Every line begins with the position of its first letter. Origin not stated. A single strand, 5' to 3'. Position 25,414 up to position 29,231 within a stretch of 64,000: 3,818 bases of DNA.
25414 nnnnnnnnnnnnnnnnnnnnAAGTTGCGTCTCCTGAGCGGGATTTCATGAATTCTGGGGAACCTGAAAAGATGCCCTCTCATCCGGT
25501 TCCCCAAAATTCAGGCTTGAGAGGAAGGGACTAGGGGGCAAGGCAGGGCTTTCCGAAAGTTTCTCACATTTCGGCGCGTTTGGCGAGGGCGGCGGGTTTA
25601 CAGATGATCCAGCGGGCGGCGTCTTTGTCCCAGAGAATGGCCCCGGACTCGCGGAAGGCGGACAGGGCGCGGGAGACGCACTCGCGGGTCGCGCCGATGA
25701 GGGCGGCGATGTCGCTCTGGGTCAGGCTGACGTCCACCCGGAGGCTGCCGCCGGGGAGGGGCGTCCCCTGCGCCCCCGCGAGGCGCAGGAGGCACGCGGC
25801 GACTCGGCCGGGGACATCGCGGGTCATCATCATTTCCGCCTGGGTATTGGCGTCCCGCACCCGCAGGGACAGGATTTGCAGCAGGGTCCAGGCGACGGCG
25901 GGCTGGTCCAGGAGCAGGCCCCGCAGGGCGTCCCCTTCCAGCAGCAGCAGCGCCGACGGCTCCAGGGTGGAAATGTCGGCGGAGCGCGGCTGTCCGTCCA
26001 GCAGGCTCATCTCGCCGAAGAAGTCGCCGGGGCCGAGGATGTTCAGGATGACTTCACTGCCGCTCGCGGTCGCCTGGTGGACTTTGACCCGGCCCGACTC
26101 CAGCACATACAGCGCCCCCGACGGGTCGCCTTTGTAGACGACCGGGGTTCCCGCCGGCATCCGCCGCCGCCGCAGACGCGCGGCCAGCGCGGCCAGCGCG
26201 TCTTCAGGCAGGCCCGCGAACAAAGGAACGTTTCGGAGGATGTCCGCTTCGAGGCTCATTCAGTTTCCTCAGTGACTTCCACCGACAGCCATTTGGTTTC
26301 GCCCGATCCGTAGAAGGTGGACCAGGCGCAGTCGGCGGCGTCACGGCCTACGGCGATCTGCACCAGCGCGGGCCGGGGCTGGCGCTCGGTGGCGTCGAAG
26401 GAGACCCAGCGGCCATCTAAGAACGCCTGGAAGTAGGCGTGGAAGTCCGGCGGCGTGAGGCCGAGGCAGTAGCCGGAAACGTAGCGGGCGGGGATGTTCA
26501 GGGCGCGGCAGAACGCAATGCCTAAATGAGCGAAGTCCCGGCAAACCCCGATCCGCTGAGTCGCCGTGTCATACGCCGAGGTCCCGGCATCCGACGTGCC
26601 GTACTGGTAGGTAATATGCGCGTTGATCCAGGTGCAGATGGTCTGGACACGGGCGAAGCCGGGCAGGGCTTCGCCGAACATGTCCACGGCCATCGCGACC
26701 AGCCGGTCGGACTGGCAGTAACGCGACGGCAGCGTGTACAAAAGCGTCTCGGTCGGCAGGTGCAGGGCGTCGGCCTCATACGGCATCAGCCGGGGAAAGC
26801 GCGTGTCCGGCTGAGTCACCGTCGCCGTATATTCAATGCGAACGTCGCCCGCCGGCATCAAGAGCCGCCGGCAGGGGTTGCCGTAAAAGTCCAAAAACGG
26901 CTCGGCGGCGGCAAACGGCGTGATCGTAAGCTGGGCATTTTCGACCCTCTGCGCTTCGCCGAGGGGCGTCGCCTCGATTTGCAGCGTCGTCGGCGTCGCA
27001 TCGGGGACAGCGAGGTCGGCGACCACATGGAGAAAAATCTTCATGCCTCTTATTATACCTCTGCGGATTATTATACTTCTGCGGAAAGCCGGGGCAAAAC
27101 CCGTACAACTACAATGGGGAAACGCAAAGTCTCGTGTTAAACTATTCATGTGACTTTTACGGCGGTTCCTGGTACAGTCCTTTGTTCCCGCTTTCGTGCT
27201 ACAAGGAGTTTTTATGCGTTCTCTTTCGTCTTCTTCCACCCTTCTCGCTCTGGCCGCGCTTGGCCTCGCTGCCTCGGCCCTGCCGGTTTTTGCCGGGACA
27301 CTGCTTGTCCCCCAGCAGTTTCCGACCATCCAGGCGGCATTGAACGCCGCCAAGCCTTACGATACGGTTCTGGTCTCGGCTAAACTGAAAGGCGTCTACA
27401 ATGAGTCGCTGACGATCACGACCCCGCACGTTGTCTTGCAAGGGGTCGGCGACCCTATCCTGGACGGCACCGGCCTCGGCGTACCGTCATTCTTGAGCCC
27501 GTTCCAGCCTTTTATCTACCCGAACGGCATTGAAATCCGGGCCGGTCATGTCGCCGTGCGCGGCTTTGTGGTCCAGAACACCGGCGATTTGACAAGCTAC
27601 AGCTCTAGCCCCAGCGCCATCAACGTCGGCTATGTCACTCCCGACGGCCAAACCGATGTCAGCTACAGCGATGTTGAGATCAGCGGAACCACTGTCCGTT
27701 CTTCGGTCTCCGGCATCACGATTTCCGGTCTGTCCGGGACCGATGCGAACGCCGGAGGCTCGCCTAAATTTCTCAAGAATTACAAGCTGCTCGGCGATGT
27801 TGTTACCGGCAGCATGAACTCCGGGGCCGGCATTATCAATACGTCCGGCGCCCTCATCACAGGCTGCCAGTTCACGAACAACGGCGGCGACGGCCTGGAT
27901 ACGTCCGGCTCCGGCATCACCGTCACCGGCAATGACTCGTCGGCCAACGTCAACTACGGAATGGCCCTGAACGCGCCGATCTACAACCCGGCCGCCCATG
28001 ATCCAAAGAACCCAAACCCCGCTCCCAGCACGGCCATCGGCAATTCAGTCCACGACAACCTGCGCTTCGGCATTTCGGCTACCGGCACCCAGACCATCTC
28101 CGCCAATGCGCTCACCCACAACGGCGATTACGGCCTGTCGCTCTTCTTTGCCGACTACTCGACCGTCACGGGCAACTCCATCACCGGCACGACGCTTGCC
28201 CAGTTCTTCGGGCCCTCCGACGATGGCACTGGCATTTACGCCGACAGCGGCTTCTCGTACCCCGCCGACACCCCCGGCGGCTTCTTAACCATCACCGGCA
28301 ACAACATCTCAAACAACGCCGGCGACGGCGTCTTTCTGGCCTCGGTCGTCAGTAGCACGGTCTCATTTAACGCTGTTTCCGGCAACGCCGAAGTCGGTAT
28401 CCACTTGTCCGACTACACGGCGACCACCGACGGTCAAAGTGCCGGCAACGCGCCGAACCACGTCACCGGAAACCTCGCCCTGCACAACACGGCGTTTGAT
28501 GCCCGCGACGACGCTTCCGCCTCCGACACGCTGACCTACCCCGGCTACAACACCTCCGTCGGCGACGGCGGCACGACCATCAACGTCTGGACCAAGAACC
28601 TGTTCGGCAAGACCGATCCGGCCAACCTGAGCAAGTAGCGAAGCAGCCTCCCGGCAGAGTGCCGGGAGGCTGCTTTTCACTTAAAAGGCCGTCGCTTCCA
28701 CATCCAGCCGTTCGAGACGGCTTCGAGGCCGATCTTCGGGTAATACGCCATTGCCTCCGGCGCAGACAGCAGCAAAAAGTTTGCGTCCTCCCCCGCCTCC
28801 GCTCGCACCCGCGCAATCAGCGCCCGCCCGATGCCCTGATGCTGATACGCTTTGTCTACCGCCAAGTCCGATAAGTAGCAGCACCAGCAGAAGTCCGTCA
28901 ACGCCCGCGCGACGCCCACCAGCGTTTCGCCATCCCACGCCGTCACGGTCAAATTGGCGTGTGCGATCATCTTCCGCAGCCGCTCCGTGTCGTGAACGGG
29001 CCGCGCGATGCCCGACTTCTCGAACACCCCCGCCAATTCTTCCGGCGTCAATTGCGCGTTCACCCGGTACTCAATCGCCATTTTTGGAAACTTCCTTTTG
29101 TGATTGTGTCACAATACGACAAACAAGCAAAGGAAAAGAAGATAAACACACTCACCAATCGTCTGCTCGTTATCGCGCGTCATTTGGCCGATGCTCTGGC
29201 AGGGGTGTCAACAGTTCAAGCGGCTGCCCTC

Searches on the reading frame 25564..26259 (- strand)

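Call 20: search_protein_families(library=pfam, proteins=[window:25564-26259:-], max_evalue=0.001)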
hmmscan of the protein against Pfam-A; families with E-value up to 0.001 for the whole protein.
window:25564-26259:- (231 aa): 3 families
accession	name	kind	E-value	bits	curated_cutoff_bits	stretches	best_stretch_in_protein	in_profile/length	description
PF00027.35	cNMP_binding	-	2.3e-24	85.6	27.5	1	32-116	2-86/89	Cyclic nucleotide-binding domain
PF13545.12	HTH_Crp_2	-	1.4e-16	60.7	27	1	151-227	1-69/70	Crp-like helix-turn-helix domain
PF00325.26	Crp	-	3.9e-07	30.1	21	1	179-208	3-32/32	Bacterial regulatory proteins, crp family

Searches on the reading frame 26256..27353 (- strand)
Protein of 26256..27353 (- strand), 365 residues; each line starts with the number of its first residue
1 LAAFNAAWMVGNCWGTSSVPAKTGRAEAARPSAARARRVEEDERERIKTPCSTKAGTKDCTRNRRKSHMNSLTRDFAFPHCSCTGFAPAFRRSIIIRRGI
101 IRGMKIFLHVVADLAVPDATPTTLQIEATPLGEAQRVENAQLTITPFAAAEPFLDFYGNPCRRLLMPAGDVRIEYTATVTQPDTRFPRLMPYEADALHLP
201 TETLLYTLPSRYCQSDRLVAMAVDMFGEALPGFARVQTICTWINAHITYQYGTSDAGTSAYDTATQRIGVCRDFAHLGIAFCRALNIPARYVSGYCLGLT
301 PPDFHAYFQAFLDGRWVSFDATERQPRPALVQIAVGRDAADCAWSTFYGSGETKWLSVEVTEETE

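Call 21: search_protein_families(library=pfam, proteins=[window:26256-27353:-], max_evalue=0.001)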
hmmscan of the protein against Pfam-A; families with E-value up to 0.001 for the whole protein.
window:26256-27353:- (365 aa): 2 families
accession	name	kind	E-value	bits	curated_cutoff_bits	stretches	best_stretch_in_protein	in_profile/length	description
PF01841.26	Transglut_core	-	4.7e-22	78.7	23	1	222-321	4-108/108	Transglutaminase-like superfamily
PF04473.18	DUF553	-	0.00079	19.3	20.5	0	237-292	20-85/140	Transglutaminase-like domain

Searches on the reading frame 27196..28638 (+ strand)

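Call 21: search_protein_families(library=pfam, proteins=[window:27196-28638:+], max_evalue=0.001)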
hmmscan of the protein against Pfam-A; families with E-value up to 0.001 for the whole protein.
window:27196-28638:+ (480 aa): 2 families
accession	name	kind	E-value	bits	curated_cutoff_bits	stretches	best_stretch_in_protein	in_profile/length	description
PF13229.12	Beta_helix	-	1.9e-17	63.8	25.9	2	282-409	38-149/158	Right handed beta helix region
PF05048.19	NosD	-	4.1e-10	39.9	23.6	1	365-407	117-158/212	Periplasmic copper-binding protein (NosD)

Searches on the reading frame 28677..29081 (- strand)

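Call 21: search_protein_families(library=pfam, proteins=[window:28677-29081:-], max_evalue=0.001)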
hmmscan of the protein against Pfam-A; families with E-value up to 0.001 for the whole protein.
window:28677-29081:- (134 aa): 3 families
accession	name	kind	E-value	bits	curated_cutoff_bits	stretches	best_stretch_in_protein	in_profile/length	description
PF13673.13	Acetyltransf_10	-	8e-14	52.2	23.6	1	28-123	15-111/128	Acetyltransferase (GNAT) domain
PF00583.31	Acetyltransf_1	-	7.3e-11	42.8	20.7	1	38-118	28-115/116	Acetyltransferase (GNAT) family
PF13508.13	Acetyltransf_7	-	1.2e-10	42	27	1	46-118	6-81/84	Acetyltransferase (GNAT) domain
